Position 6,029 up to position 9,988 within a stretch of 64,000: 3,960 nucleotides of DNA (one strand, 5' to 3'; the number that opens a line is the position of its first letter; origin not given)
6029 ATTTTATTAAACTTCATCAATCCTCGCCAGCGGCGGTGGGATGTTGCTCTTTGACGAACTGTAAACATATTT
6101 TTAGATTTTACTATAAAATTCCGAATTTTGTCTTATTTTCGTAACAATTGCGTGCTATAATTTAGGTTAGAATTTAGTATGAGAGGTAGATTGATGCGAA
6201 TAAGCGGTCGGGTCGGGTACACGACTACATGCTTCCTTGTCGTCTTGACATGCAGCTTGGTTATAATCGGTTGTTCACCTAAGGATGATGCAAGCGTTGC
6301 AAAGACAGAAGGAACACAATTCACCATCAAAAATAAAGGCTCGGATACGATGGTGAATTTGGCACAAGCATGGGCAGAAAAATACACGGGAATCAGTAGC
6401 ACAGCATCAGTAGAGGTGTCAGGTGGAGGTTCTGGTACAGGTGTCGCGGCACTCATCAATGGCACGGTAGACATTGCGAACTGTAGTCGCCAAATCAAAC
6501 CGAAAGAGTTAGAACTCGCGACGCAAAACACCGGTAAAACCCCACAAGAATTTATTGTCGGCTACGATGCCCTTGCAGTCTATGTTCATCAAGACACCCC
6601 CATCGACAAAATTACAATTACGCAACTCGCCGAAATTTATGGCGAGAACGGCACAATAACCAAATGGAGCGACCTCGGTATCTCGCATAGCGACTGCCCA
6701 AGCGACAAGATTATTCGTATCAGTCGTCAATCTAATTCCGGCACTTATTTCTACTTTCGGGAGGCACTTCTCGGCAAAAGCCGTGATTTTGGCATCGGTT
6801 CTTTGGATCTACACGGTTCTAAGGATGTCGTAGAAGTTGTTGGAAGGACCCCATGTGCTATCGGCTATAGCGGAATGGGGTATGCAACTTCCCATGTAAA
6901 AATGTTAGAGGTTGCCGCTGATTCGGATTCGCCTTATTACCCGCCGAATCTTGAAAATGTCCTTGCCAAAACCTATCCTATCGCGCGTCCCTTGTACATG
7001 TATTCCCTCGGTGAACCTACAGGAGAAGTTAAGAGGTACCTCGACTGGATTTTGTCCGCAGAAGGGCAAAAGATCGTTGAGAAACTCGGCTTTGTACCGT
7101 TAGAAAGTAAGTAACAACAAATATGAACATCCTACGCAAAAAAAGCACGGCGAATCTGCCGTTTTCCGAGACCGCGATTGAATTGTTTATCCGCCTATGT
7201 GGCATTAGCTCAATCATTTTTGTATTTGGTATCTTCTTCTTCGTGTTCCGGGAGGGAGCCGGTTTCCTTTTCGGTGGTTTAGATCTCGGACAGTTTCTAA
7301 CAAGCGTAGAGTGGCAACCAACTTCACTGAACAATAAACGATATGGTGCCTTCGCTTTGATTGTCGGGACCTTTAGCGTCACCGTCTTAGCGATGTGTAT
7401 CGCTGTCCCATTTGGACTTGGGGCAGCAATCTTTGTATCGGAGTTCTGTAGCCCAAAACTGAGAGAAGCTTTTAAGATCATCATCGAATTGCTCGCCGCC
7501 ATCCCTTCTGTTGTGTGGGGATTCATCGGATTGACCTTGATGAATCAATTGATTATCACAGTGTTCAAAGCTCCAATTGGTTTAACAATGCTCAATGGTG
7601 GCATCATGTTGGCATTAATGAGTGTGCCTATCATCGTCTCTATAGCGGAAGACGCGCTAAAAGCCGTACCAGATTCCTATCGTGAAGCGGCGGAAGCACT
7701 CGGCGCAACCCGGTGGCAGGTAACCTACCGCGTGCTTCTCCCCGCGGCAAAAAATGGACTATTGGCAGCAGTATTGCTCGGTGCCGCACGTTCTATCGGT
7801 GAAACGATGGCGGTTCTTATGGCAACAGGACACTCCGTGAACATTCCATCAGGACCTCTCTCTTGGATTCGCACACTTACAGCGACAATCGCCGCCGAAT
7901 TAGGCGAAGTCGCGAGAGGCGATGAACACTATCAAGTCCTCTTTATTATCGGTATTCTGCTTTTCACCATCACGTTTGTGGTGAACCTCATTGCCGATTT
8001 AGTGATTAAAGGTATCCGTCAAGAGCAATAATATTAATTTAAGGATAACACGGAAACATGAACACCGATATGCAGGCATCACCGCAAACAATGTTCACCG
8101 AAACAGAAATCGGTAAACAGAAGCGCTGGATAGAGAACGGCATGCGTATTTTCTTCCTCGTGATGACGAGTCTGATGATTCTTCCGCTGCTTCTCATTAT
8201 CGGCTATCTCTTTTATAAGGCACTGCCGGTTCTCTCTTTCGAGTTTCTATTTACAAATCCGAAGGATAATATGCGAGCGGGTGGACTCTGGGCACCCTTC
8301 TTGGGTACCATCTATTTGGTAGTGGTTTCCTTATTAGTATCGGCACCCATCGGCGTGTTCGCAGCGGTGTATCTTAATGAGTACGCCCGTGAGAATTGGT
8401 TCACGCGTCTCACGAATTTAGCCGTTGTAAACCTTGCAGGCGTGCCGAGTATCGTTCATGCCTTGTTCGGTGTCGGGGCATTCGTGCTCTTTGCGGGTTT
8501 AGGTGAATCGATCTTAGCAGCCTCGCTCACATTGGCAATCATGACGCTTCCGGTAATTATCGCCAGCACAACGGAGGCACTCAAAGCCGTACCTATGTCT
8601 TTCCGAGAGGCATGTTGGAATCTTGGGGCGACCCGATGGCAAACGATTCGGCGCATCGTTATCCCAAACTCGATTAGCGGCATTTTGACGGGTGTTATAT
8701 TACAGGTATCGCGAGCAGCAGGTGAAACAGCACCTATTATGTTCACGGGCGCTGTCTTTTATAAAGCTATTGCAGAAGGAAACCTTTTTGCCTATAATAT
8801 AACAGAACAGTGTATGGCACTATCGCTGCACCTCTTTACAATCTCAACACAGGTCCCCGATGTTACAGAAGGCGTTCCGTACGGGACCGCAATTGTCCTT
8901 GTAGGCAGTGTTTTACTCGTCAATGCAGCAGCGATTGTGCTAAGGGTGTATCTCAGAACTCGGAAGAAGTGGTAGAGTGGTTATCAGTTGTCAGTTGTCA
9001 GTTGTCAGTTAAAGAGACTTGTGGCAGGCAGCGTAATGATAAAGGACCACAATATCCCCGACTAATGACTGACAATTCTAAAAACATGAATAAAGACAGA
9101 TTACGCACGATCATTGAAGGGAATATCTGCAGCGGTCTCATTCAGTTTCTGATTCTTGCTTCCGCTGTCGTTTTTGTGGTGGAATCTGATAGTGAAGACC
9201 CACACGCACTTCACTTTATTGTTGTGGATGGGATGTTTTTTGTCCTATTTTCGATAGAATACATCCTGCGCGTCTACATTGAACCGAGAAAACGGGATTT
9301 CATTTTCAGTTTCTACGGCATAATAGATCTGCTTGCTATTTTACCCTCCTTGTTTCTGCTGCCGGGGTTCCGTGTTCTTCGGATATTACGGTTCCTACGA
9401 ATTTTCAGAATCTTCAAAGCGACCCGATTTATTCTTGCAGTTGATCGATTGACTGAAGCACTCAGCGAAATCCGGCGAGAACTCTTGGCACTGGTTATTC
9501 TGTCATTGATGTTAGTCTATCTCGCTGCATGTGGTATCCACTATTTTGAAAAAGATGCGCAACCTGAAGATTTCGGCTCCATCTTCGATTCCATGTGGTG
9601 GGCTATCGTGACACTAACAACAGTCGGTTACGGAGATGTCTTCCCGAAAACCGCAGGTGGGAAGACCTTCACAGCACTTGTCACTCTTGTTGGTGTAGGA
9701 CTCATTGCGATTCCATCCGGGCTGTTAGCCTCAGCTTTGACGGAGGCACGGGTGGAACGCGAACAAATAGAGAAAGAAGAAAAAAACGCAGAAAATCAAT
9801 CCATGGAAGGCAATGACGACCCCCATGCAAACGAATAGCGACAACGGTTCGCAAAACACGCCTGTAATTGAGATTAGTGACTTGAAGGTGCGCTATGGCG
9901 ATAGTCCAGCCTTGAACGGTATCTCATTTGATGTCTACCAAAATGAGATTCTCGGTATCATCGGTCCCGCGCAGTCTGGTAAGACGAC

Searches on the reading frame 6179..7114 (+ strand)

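Call 28: search_protein_families(library=pfam, proteins=[window:6179-7114:+], max_evalue=0.00001)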
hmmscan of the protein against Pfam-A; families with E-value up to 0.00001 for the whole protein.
window:6179-7114:+ (311 aa): 3 families
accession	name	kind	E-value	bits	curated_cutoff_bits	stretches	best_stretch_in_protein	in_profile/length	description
PF12849.12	PBP_like_2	-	9.6e-40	137.5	27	1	41-295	3-267/267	PBP superfamily domain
PF12727.12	PBP_like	-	1.8e-06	27.7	27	1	73-235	8-153/193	PBP superfamily domain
PF13531.11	SBP_bac_11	-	6.4e-06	26.5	25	0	267-305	188-226/227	Bacterial extracellular solute-binding protein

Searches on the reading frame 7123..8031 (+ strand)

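Call 28: search_protein_families(library=pfam, proteins=[window:7123-8031:+], max_evalue=0.00001)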
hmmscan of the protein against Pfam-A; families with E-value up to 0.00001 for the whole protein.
window:7123-8031:+ (302 aa): 1 family
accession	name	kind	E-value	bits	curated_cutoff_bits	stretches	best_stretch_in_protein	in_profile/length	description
PF00528.27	BPD_transp_1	-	5.5e-24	85.3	26.4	1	95-299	2-183/184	Binding-protein-dependent transport system inner membrane component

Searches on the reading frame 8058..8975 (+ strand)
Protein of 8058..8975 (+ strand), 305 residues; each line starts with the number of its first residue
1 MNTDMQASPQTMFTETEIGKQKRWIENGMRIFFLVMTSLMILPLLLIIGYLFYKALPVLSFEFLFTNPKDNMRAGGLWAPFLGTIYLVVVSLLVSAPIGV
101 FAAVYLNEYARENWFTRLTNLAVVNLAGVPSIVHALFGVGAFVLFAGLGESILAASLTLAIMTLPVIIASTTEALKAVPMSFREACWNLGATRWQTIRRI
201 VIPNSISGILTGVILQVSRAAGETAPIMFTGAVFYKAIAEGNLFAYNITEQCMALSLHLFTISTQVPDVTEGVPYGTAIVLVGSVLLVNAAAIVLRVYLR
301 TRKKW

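Call 28: search_protein_families(library=pfam, proteins=[window:8058-8975:+], max_evalue=0.00001)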
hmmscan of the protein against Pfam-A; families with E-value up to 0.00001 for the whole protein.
window:8058-8975:+ (305 aa): 1 family
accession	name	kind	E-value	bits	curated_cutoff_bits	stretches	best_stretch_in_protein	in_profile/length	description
PF00528.27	BPD_transp_1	-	1e-17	64.9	26.4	1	97-302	3-181/184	Binding-protein-dependent transport system inner membrane component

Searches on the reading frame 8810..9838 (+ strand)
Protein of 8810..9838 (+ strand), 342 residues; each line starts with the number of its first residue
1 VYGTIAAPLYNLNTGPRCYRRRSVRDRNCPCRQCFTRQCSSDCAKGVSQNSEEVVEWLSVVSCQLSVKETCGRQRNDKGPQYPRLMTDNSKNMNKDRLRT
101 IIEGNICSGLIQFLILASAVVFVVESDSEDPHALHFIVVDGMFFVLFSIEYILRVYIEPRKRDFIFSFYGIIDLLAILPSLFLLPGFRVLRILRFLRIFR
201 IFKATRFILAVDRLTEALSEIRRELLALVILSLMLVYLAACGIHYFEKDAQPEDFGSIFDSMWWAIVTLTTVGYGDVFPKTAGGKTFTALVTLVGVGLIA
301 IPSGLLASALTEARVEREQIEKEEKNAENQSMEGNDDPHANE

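Call 28: search_protein_families(library=pfam, proteins=[window:8810-9838:+], max_evalue=0.00001)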
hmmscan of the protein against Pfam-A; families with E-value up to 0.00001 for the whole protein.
window:8810-9838:+ (342 aa): 2 families
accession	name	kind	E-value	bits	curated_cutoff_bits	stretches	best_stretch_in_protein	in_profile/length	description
PF00520.37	Ion_trans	-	1.5e-32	113.1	25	1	110-316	7-239/241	Ion transport protein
PF07885.22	Ion_trans_2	-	1e-17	64.2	22.5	1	234-311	3-78/79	Ion channel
